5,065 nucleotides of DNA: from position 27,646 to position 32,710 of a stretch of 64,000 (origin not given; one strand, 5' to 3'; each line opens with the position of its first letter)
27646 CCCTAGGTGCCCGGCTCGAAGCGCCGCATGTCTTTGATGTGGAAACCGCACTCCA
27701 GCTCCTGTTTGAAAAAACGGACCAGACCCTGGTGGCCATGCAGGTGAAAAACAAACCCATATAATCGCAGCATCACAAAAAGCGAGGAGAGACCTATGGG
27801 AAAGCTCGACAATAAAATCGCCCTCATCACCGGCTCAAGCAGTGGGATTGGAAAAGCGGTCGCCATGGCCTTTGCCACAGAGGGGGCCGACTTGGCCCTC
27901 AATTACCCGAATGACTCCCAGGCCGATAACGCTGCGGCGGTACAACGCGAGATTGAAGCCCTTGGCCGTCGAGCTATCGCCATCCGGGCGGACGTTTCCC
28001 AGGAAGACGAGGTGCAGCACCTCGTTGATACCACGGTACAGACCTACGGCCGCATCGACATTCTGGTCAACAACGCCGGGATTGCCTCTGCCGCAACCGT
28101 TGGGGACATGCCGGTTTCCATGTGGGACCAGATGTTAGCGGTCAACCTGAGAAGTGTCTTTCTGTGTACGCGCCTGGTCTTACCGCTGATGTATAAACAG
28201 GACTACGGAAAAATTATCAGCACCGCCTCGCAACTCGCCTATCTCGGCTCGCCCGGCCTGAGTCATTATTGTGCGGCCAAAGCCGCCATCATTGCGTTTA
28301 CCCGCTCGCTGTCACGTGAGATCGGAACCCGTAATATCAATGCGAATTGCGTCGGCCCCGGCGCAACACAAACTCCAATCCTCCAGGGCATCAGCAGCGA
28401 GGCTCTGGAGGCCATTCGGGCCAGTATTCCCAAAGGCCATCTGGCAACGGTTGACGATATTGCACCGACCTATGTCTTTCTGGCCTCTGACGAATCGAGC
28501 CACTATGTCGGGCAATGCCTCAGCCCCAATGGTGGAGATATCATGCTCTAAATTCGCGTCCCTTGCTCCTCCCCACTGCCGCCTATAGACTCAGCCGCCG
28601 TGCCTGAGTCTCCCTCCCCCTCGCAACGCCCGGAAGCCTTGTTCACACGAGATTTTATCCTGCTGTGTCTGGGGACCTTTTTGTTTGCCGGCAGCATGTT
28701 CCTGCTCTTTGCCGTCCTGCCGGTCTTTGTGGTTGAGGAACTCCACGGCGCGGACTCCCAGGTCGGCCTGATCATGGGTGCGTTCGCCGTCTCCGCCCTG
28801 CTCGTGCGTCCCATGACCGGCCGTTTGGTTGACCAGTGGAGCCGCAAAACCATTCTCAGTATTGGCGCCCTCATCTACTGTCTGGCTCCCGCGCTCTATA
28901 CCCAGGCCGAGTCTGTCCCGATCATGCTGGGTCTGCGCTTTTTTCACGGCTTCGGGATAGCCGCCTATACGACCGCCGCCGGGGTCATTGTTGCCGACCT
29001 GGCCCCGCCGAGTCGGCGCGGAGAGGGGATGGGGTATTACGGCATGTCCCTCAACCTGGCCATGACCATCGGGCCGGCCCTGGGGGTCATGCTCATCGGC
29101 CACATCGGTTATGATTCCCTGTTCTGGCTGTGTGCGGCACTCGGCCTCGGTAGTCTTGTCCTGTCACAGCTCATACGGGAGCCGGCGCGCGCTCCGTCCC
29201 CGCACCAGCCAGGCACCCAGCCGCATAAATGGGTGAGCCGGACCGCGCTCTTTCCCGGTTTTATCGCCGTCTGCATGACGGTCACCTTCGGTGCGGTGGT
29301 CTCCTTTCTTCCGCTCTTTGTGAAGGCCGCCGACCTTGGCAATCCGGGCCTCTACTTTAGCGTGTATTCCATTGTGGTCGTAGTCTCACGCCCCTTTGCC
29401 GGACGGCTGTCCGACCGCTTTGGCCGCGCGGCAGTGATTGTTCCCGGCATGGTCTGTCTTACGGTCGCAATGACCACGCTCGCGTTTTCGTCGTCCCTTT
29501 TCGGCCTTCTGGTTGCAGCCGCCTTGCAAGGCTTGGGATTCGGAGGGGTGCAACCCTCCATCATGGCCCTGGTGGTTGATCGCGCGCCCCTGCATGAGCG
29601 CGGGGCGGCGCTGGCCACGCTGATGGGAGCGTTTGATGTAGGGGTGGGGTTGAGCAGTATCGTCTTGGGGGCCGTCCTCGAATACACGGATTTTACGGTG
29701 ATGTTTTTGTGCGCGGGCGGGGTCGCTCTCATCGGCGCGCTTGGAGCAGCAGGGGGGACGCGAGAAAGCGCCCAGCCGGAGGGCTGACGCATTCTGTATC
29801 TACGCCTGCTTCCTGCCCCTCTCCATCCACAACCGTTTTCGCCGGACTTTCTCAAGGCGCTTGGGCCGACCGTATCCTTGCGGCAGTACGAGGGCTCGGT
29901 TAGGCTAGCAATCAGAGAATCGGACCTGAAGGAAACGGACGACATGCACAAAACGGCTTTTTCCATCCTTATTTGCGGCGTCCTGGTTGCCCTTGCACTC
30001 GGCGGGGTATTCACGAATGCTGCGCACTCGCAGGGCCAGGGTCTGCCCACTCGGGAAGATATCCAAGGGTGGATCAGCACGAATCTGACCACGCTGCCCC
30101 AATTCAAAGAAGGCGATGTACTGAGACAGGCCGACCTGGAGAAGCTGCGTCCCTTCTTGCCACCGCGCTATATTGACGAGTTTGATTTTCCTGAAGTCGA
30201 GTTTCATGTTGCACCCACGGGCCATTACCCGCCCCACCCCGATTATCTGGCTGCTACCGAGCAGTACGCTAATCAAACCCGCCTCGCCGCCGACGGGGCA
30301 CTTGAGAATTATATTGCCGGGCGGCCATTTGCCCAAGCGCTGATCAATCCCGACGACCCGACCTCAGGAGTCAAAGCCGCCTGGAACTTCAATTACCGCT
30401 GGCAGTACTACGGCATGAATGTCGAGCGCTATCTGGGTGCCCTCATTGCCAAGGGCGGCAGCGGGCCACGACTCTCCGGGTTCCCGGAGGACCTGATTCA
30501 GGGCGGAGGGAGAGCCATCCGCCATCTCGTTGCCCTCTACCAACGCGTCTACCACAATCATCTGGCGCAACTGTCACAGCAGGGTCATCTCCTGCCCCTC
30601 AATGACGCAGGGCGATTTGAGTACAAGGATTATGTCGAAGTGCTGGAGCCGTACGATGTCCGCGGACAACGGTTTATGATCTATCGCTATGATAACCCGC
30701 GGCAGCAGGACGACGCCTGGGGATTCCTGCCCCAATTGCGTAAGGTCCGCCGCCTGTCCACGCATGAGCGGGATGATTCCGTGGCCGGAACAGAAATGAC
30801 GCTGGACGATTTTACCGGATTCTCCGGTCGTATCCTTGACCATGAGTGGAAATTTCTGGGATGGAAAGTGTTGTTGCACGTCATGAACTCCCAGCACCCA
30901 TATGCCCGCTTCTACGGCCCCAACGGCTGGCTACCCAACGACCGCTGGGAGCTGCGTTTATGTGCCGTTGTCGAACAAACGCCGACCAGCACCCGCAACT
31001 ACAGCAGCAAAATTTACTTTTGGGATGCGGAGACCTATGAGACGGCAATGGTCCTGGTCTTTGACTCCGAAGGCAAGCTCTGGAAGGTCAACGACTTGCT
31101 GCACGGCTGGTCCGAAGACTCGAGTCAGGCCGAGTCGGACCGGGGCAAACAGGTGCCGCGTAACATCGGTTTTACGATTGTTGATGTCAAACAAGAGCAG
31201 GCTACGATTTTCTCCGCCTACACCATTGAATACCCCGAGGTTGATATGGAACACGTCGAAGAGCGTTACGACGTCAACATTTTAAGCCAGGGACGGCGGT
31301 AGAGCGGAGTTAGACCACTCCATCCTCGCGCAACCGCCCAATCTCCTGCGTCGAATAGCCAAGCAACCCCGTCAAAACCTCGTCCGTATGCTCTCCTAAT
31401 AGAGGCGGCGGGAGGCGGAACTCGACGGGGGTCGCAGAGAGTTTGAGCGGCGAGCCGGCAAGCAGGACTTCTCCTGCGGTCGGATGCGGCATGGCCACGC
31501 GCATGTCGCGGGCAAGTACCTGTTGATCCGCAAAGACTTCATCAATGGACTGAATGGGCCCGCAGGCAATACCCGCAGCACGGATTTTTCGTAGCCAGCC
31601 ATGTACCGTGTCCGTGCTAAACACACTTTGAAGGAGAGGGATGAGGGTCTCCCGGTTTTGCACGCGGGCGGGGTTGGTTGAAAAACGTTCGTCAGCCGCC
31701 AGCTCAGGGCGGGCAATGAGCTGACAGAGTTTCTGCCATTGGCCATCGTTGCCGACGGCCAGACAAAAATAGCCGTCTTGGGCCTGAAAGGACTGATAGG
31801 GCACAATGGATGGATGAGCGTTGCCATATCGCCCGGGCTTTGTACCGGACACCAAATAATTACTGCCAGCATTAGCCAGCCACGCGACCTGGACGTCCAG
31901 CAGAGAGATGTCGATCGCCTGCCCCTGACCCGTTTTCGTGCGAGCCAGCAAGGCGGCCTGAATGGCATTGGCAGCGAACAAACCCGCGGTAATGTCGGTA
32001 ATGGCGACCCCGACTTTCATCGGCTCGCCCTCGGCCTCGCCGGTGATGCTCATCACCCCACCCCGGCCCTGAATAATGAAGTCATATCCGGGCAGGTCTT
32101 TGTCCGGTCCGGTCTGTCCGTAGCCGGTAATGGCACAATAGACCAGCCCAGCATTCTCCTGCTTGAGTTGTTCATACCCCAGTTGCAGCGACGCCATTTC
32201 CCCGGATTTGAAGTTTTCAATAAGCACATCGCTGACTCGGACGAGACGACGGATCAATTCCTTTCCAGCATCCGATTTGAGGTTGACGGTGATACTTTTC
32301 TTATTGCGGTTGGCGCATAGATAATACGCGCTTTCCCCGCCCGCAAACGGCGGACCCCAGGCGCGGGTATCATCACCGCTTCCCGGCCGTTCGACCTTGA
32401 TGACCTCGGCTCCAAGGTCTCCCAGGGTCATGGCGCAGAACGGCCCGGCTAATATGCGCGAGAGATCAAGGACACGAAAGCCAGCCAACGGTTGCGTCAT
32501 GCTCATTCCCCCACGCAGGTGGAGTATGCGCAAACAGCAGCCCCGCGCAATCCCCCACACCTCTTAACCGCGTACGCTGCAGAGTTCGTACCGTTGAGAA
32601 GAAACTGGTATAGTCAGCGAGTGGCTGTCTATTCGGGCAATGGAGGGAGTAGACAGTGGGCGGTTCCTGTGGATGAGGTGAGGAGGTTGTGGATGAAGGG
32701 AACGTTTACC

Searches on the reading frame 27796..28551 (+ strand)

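Call 25: search_protein_families(library=pfam, proteins=[window:27796-28551:+], max_evalue=0.00001)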
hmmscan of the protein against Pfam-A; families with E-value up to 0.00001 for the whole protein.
window:27796-28551:+ (251 aa): 3 families
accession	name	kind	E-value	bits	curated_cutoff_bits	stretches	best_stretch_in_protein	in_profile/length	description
PF13561.12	adh_short_C2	-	1.1e-61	208.9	27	1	15-247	5-234/236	Enoyl-(Acyl carrier protein) reductase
PF00106.31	adh_short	-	1.2e-57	195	26.6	1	7-201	1-192/195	short chain dehydrogenase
PF08659.16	KR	-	3.8e-16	59.9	22.6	1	10-174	4-165/180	KR domain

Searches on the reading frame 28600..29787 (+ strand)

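Call 25: search_protein_families(library=pfam, proteins=[window:28600-29787:+], max_evalue=0.00001)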
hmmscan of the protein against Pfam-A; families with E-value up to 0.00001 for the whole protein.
window:28600-29787:+ (395 aa): 4 families
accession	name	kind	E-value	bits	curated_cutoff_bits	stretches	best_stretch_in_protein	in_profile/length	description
PF07690.21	MFS_1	-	8e-64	216.2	33.4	2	22-247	1-235/347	Major Facilitator Superfamily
PF00083.30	Sugar_tr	-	3.3e-11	43.2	22.3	1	51-193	44-192/452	Sugar (and other) transporter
PF12832.13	MFS_1_like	-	2.2e-10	40.6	25.2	1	10-171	205-367/373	MFS_1 like family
PF05977.19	MFS_3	-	3.7e-08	32.7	27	1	44-380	36-387/524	Transmembrane secretion effector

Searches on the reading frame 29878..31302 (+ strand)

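Call 25: search_protein_families(library=pfam, proteins=[window:29878-31302:+], max_evalue=0.00001)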
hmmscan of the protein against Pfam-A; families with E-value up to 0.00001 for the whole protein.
window:29878-31302:+ (474 aa): 2 families
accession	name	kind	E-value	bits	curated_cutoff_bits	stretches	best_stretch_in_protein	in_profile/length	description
PF07044.18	DUF1329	-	1.3e-43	150.1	23.1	2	243-458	135-353/368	Protein of unknown function (DUF1329)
PF17131.11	LolA_like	-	6.1e-16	59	30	1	250-452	4-168/184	Outer membrane lipoprotein-sorting protein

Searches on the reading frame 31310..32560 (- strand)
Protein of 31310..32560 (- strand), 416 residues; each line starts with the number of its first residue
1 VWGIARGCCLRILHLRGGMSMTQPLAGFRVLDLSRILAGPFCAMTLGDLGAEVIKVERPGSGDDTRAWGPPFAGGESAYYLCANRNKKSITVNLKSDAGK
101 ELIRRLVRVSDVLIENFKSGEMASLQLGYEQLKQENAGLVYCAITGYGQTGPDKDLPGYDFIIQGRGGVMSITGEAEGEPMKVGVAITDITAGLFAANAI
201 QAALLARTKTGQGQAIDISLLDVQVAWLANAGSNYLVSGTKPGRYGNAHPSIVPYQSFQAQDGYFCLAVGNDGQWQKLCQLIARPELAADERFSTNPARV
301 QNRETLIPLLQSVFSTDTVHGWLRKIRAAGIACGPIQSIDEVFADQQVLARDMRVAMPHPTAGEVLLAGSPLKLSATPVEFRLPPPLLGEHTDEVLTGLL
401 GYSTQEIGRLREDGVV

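Call 25: search_protein_families(library=pfam, proteins=[window:31310-32560:-], max_evalue=0.00001)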
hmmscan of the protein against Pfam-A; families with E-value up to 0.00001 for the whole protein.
window:31310-32560:- (416 aa): 1 family
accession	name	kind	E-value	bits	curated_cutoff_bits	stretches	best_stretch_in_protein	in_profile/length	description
PF02515.22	CoA_transf_3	-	1.3e-136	456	23.3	1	25-392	1-366/366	CoA-transferase family III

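Call 29: search_protein_families(library=ncbifam, proteins=[window:31310-32560:-], max_evalue=0.00001)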
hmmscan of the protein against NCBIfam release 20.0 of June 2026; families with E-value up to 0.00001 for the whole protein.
window:31310-32560:- (416 aa): 7 families
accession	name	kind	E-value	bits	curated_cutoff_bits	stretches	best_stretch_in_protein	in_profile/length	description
NF052585.1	SucGlutTfsCaiB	equivalog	1.5e-138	461.7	750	1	21-399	4-388/394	succinate--glutarate CoA-transferase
NF041294.1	Scnl_mescCoAtase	equivalog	1.1e-90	304.5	700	1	25-396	4-380/381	succinyl-CoA:mesaconate CoA-transferase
NF008511.0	PRK11430.1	equivalog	4.5e-87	292.6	522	1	23-378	8-357/381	CoA:oxalate CoA-transferase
NF003809.0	PRK05398.1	subfamily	4.8e-80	269.2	442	2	21-223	1-203/416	formyl-CoA transferase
TIGR03253.1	oxalate_frc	equivalog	3.9e-79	266.3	504.2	2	22-222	1-201/416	formyl-CoA transferase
TIGR04253.1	mesacon_CoA_iso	equivalog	1.8e-40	139.2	725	1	25-416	3-400/403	2-methylfumaryl-CoA isomerase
NF002914.1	PRK03525.1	equivalog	1.6e-36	126.1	413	1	23-416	8-397/400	L-carnitine CoA-transferase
